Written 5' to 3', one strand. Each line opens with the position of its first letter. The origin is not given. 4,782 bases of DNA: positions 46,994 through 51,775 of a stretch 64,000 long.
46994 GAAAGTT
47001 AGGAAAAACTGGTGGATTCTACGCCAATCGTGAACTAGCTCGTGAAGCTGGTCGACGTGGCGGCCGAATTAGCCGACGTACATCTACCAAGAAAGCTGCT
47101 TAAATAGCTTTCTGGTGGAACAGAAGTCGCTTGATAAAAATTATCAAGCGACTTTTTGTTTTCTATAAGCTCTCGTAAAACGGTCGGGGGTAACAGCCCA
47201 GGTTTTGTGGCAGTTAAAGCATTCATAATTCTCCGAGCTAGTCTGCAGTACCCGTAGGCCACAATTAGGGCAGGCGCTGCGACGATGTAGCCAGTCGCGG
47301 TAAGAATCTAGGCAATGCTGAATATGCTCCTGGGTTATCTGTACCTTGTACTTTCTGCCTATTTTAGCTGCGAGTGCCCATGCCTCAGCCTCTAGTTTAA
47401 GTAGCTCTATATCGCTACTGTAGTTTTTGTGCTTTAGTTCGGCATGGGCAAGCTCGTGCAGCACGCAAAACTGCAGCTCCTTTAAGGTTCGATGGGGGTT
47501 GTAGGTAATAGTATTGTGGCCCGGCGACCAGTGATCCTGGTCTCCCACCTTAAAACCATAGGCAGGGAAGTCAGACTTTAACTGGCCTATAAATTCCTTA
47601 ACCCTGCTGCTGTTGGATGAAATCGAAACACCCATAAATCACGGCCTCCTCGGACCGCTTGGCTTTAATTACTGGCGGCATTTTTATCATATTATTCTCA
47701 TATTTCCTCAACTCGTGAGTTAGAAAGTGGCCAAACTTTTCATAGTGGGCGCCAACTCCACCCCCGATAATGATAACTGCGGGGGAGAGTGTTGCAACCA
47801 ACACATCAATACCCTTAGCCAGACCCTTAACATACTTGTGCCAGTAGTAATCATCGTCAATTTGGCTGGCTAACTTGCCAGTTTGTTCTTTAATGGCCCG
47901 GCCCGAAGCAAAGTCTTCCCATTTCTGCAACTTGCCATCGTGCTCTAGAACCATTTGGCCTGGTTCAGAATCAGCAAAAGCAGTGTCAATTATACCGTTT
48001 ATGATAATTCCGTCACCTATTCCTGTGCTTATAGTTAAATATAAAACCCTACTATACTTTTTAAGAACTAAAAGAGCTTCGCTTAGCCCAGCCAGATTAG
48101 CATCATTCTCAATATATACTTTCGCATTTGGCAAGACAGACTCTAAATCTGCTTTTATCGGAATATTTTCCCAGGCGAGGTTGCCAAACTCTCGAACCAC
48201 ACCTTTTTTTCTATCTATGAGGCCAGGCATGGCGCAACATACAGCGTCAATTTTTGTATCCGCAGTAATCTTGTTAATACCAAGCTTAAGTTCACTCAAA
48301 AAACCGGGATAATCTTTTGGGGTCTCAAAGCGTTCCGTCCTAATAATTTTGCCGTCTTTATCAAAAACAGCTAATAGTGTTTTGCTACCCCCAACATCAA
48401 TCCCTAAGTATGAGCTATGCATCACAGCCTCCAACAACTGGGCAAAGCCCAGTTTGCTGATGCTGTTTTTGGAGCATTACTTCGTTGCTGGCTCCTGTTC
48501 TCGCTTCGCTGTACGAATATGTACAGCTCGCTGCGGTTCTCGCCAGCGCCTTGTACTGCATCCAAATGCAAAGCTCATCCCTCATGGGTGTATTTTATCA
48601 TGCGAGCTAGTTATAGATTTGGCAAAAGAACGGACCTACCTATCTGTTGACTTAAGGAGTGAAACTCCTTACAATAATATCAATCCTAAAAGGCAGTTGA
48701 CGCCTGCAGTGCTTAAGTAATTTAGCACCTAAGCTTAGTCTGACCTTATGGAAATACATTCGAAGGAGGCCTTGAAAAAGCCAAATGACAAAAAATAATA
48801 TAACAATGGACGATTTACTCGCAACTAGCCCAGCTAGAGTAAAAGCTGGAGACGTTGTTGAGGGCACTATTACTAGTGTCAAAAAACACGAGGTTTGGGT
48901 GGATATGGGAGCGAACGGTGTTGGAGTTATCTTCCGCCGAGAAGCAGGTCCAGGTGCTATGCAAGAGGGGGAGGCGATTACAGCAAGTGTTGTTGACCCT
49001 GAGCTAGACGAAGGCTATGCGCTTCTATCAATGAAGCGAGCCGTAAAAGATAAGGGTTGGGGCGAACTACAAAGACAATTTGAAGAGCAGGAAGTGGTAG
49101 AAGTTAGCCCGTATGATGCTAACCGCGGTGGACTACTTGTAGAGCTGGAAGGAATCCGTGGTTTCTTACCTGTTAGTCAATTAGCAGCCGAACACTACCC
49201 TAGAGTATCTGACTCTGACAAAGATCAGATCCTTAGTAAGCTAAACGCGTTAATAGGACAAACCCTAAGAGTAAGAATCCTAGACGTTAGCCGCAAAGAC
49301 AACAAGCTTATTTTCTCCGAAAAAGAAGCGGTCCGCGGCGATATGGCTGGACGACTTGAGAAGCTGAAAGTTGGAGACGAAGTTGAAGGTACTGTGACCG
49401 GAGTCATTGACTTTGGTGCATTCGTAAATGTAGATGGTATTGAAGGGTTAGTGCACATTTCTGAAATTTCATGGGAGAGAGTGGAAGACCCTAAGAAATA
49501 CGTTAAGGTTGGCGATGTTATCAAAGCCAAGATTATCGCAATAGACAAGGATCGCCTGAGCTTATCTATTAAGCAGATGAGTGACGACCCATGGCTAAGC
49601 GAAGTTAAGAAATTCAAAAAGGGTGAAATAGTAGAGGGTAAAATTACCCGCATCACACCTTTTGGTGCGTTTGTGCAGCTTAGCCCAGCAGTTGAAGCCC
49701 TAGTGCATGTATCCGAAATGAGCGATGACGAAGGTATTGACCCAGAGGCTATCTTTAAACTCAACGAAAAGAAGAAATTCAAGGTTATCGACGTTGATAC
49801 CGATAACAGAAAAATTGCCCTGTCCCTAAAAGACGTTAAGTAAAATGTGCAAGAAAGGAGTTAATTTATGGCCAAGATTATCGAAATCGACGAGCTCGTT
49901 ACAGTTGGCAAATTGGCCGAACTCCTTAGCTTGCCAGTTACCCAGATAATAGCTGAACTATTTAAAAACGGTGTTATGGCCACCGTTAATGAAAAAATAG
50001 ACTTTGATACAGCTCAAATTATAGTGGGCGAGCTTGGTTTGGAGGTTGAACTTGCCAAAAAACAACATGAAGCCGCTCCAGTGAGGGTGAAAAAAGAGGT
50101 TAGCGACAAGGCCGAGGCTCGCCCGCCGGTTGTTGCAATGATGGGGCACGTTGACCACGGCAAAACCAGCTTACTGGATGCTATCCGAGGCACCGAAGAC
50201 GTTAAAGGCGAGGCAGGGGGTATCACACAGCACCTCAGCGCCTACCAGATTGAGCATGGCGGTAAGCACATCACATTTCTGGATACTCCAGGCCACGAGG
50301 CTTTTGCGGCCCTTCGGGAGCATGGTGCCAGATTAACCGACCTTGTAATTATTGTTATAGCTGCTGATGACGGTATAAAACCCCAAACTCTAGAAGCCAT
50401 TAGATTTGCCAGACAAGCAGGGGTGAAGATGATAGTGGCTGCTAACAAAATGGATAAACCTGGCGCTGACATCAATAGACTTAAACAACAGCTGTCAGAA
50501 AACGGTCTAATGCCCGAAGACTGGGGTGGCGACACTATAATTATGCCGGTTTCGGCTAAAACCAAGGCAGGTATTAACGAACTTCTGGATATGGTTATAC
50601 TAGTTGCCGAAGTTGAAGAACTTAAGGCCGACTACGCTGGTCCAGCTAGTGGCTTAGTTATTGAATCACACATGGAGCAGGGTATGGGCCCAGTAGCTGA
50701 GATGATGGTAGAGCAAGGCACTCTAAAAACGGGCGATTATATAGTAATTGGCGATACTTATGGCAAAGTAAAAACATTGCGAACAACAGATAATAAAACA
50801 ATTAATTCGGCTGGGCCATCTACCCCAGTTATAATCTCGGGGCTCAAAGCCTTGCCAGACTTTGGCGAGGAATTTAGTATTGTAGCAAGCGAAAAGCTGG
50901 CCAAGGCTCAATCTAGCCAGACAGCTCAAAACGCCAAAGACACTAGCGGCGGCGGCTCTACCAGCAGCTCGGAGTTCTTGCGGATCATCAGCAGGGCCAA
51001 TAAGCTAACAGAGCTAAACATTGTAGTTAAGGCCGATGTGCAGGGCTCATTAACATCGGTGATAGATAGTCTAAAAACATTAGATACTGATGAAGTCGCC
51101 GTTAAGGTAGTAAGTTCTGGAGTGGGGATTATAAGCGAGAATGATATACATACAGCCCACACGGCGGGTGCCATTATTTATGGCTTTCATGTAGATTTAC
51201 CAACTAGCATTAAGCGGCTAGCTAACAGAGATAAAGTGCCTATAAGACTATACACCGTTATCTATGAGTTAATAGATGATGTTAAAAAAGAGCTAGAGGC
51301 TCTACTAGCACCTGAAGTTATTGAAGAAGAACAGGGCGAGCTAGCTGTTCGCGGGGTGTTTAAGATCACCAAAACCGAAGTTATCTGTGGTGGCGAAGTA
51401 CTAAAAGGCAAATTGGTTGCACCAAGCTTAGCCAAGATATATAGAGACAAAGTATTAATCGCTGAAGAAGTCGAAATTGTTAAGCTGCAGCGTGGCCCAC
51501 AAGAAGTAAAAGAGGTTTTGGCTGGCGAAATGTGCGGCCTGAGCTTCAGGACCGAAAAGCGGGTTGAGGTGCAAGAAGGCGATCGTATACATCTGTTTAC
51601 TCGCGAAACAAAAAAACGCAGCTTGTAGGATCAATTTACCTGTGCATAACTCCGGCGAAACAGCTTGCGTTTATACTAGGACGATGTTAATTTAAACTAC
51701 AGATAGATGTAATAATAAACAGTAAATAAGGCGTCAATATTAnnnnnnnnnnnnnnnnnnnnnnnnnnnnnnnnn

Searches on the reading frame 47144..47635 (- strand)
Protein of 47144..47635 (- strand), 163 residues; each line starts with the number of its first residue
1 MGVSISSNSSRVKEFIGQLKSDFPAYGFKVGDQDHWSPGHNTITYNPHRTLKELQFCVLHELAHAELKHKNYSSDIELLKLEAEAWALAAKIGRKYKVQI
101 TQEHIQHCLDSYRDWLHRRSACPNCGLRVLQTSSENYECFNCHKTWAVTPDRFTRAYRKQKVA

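Call 10: search_protein_families(library=pfam, proteins=[window:47144-47635:-], max_evalue=0.001)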
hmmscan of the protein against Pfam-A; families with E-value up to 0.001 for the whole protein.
window:47144-47635:- (163 aa): 1 family
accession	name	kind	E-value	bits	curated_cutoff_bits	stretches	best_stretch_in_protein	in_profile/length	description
PF06114.19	Peptidase_M78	-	4.5e-06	26.9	22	1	31-89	18-84/123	IrrE N-terminal-like domain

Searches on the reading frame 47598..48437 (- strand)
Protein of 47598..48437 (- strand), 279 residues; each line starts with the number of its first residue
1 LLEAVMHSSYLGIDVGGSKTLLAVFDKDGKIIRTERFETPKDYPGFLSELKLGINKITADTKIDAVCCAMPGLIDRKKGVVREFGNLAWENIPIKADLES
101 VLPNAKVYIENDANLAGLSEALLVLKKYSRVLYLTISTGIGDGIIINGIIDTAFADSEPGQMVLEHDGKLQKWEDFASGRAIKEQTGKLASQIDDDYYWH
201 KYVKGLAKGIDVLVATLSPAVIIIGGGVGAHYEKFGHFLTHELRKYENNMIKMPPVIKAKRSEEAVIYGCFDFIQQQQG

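Call 10: search_protein_families(library=pfam, proteins=[window:47598-48437:-], max_evalue=0.001)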
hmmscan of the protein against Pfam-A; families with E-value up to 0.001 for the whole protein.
window:47598-48437:- (279 aa): 2 families
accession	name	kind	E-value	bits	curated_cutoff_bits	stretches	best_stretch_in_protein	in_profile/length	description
PF00480.26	ROK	-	2.6e-36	126.1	22.9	1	10-276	1-293/294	ROK family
PF02685.22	Glucokinase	-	0.00091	18.8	22.1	0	14-113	4-99/314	Glucokinase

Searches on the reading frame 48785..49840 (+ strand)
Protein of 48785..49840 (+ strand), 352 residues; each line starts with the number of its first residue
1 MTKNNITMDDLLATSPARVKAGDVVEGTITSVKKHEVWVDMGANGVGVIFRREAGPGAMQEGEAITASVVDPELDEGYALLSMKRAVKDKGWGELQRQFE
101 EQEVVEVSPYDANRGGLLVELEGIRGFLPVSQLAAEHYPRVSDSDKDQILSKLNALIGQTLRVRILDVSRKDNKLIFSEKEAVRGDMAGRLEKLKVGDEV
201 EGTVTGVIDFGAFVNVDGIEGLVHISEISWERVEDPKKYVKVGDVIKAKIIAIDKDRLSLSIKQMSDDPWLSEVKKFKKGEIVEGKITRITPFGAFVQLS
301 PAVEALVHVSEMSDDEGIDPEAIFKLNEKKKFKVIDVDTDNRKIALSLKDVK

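Call 10: search_protein_families(library=pfam, proteins=[window:48785-49840:+], max_evalue=0.001)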
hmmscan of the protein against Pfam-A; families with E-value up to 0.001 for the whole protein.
window:48785-49840:+ (352 aa): 5 families
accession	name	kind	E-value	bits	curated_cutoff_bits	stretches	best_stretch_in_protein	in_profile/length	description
PF00575.29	S1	-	1.3e-57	192.6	22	3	193-263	1-74/74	S1 RNA binding domain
PF23459.1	S1_RRP5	-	1.6e-16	61.1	27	1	278-348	2-72/72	RRP5 S1 domain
PF21710.3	Spt6_S1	-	7.4e-09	36.2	27.5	1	275-350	12-88/91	Spt6, S1/OB domain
PF13509.12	S1_2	-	1.4e-06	28.8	21.8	0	280-315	2-37/61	S1 domain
PF24685.1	OB_RRP5_4th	-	2.8e-06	27.7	31.5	0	221-253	39-71/92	RRP5 OB-fold domain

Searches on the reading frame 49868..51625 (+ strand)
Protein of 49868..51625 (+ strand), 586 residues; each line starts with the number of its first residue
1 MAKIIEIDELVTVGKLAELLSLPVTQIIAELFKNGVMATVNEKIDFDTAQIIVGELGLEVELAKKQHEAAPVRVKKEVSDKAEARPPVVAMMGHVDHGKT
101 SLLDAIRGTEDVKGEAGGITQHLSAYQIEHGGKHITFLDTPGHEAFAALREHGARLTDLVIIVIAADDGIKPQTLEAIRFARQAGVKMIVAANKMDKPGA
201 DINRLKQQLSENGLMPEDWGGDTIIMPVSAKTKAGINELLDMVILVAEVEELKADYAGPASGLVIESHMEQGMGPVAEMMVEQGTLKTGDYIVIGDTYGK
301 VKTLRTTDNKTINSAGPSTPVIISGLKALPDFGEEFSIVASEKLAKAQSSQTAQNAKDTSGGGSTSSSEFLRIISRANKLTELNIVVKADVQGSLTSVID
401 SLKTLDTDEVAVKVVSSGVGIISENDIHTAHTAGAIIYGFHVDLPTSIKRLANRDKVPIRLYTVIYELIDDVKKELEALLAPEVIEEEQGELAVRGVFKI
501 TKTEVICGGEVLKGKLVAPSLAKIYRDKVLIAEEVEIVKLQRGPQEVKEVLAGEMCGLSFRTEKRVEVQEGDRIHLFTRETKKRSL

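Call 10: search_protein_families(library=pfam, proteins=[window:49868-51625:+], max_evalue=0.001)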
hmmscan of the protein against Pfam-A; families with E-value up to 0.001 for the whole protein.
window:49868-51625:+ (586 aa): 9 families
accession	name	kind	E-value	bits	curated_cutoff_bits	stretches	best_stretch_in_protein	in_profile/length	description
PF00009.33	GTP_EFTU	-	1.5e-37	129.5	26.5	1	89-246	6-185/188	Elongation factor Tu GTP binding domain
PF11987.13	IF-2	-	1.8e-33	115.4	27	1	374-473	16-117/117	Translation-initiation factor 2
PF22042.2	EF-G_D2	-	8.4e-20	71.1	27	1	259-337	1-82/84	Elongation factor G domain 2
PF01926.29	MMR_HSR1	-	4.4e-12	46.5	21.9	1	89-194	2-113/113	50S ribosome-binding GTPase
PF04760.21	IF2_N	-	1e-11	44.9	25.3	1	11-58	4-52/53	Translation initiation factor IF-2, N-terminal region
PF03144.31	GTP_EFTU_D2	-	1.8e-06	28.7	30.3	0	274-304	1-38/73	Elongation factor Tu domain 2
PF02421.24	FeoB_N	-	7.8e-06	25.9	27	1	89-241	3-154/156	Ferrous iron transport protein B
PF00025.27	Arf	-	8.6e-05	22.5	22.3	1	90-243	18-170/174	ADP-ribosylation factor family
PF00071.28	Ras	-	0.00056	20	21.6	0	90-244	3-157/162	Ras family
